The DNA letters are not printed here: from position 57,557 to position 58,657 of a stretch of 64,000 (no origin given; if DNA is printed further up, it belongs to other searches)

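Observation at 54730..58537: Divergently transcribed pair of secreted FGE-fold proteins lacking the catalytic cysteines, with a shared novel C-terminal domain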

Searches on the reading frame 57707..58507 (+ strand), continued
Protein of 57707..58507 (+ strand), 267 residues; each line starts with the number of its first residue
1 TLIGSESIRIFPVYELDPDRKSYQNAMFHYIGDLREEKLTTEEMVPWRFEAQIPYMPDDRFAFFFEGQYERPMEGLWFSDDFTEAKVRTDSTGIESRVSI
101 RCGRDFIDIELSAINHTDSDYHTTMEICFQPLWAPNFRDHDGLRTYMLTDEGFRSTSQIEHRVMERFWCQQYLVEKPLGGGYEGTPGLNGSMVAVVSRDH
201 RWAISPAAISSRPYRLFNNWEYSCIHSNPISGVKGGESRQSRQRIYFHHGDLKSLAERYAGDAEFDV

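Call 65: find_related_loci(query=A4, collection=metagenome_contigs, flank=6000)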
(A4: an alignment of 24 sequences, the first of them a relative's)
Query A4 (250 aa) in metagenome_contigs; peptide patterns used: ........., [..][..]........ (x = any residue, [..] = any of these).
206 stretches matched a pattern; 52 encode a relative of the query (tblastn E <= 1e-3); 52 distinct loci.
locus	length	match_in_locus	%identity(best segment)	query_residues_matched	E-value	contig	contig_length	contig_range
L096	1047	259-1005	80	1-249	1e-154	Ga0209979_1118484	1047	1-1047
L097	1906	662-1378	44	1-238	3e-61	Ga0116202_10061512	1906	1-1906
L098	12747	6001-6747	43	1-249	2e-58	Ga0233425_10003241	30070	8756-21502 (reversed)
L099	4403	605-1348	43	1-247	2e-58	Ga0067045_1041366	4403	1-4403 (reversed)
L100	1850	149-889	42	1-247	3e-60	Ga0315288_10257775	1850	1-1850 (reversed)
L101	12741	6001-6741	41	1-247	5e-58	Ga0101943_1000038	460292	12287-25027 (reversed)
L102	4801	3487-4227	41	1-247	2e-57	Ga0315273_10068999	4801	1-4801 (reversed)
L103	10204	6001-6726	42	1-242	2e-56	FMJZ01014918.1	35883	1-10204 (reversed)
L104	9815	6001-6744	41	1-247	3e-56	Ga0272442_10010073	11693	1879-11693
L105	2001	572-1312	41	1-247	6e-57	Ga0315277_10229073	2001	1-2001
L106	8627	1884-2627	41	1-247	2e-55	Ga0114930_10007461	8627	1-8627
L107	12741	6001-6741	39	1-247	1e-54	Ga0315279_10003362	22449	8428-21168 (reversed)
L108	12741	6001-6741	39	1-247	1e-54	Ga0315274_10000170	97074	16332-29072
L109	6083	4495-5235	40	1-247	2e-54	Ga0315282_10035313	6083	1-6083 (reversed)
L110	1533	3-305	81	149-249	1e-56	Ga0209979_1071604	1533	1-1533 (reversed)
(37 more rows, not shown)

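Call 71: search_protein_families(library=pfam, alignment_id=A5, max_evalue=0.0001)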
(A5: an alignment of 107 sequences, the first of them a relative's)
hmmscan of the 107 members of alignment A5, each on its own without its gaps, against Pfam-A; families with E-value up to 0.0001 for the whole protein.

A. member 1, L098:143-2416:+ (758 aa): 3 families
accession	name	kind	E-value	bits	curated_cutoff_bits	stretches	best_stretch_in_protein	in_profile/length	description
PF19543.5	GH123_N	-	7.6e-29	100.6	22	2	91-504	326-747/969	Glycoside hydrolase 123, N-terminal domain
PF19773.5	DUF6259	-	1.7e-08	34.4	28.7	1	406-526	105-224/300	Domain of unknown function (DUF6259)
PF14871.12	GHL6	-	6.8e-07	30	35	1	401-502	39-131/132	Hypothetical glycosyl hydrolase 6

B. families by the number of members that match (of 107 scanned): 125 families (the first 25 are shown)
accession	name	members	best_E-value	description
PF01078.27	Mg_chelatase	6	1.1e-98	Magnesium chelatase, subunit ChlI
PF07728.20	AAA_5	6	6.1e-20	AAA domain (dynein-related subfamily)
PF00158.32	Sigma54_activat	4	4.5e-75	Sigma-54 interaction domain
PF05496.18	RuvB_N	4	6.6e-16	Holliday junction DNA helicase RuvB P-loop domain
PF00072.30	Response_reg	3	1.7e-26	Response regulator receiver domain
PF00004.35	AAA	3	8.2e-25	ATPase family associated with various cellular activities (AAA)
PF13401.12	AAA_22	3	7.5e-12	AAA domain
PF12002.13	MgsA_C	2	1.1e-70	MgsA AAA+ ATPase C terminal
PF00884.28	Sulfatase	2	3.5e-57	Sulfatase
PF13541.12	ChlI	2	3.5e-46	Subunit ChlI of Mg-chelatase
PF13335.12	Mg_chelatase_C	2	1.2e-33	Magnesium chelatase, subunit ChlI C-terminal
PF00795.27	CN_hydrolase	2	4.3e-33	Carbon-nitrogen hydrolase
PF02776.23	TPP_enzyme_N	2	2.8e-30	Thiamine pyrophosphate enzyme, N-terminal TPP binding domain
PF16193.11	AAA_assoc_2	2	4.2e-29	AAA C-terminal domain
PF02633.19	Creatininase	2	6e-29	Creatinine amidohydrolase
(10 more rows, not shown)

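Call 89: fold_search(model_id=the predicted structure, library=pdb)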
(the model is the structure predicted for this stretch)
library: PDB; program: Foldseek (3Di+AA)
matches with E <= 10: 1208; with E <= 0.001: 57
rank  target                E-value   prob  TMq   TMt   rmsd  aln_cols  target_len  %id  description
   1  3dcd_A                3.6e-06  1.00  0.38  0.35   6.9       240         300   10  X-ray structure of the galactose mutarotase related enzyme Q5FKD7 from Lactobacillus acidophilus at the resolution 1.9 (released 2008-07-29)
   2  9grx_2                4.0e-06  1.00  0.35  0.32   8.7       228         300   13  NDH-PSI-LHCI supercomplex from S. oleracea (released 2025-02-12)
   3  4bze_B                5.6e-06  1.00  0.35  0.30  11.4       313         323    9  Crystal structure of galactose mutarotase GalM from Bacillus subtilis (released 2014-08-13)
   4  3k25_A                1.1e-05  1.00  0.40  0.37   7.2       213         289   13  Crystal Structure of Slr1438 protein from Synechocystis sp. PCC 6803, Northeast Structural Genomics Consortium Target  (released 2009-10-13)
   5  4rnl_B                1.4e-05  1.00  0.38  0.30   8.5       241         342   10  The crystal structure of a possible galactose mutarotase from Streptomyces platensis subsp. rosaceus (released 2014-11-26)
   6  1ns8_A                3.1e-05  1.00  0.39  0.32   7.7       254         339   12  Crystal structure of galactose mutarotase from Lactococcus lactis mutant D243N complexed with galactose (released 2003-02-11)
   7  4rnl_A                3.3e-05  1.00  0.38  0.31   8.4       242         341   10  The crystal structure of a possible galactose mutarotase from Streptomyces platensis subsp. rosaceus (released 2014-11-26)
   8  6al2_A                3.9e-05  1.00  0.42  0.26   7.0       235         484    8  Crystal structure of E. coli YidC at 2.8 A resolution (released 2018-11-07)
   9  1l7k_A                3.9e-05  1.00  0.39  0.32   7.8       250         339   13  x-ray structure of galactose mutarotase from Lactococcus lactis complexed with galactose (released 2002-04-24)
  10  9k1g_A                4.6e-05  1.00  0.47  0.30   8.1       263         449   10  COMPLEX STRUCTURE OF ENDO-1,3-FUCANASE (FUN174Sb) FROM GH174 FAMILY WITH FUCOTETRAOSE (released 2024-12-18)
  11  3nre_A                4.9e-05  1.00  0.41  0.38   8.1       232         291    8  Crystal structure of a Putative aldose 1-epimerase (b2544) from ESCHERICHIA COLI K12 at 1.59 A resolution (released 2010-09-15)
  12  3mwx_A                4.9e-05  1.00  0.37  0.32  11.2       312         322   10  Crystal structure of a putative galactose mutarotase (BSU18360) from BACILLUS SUBTILIS at 1.45 A resolution (released 2010-07-07)
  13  1nsu_A                5.2e-05  1.00  0.38  0.32   7.7       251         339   12  Crystal structure of galactose mutarotase from Lactococcus lactis mutant H96N complexed with galactose (released 2003-02-11)
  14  1nsm_A                5.5e-05  1.00  0.38  0.32   7.7       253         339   13  Crystal structure of galactose mutarotase from Lactococcus lactis mutant D243A complexed with galactose (released 2003-02-11)
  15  4rnl_D                5.8e-05  1.00  0.39  0.32   7.9       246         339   10  The crystal structure of a possible galactose mutarotase from Streptomyces platensis subsp. rosaceus (released 2014-11-26)
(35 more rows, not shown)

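Call 98: search_protein_families(library=padloc, proteins=[P0174, L094:8189-9001:+], max_evalue=0.01)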
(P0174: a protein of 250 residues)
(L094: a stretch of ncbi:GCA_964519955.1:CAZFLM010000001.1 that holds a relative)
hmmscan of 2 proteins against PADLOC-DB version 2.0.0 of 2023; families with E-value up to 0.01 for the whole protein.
P0174 (250 aa): 0 families

L094:8189-9001:+ (271 aa): 0 families
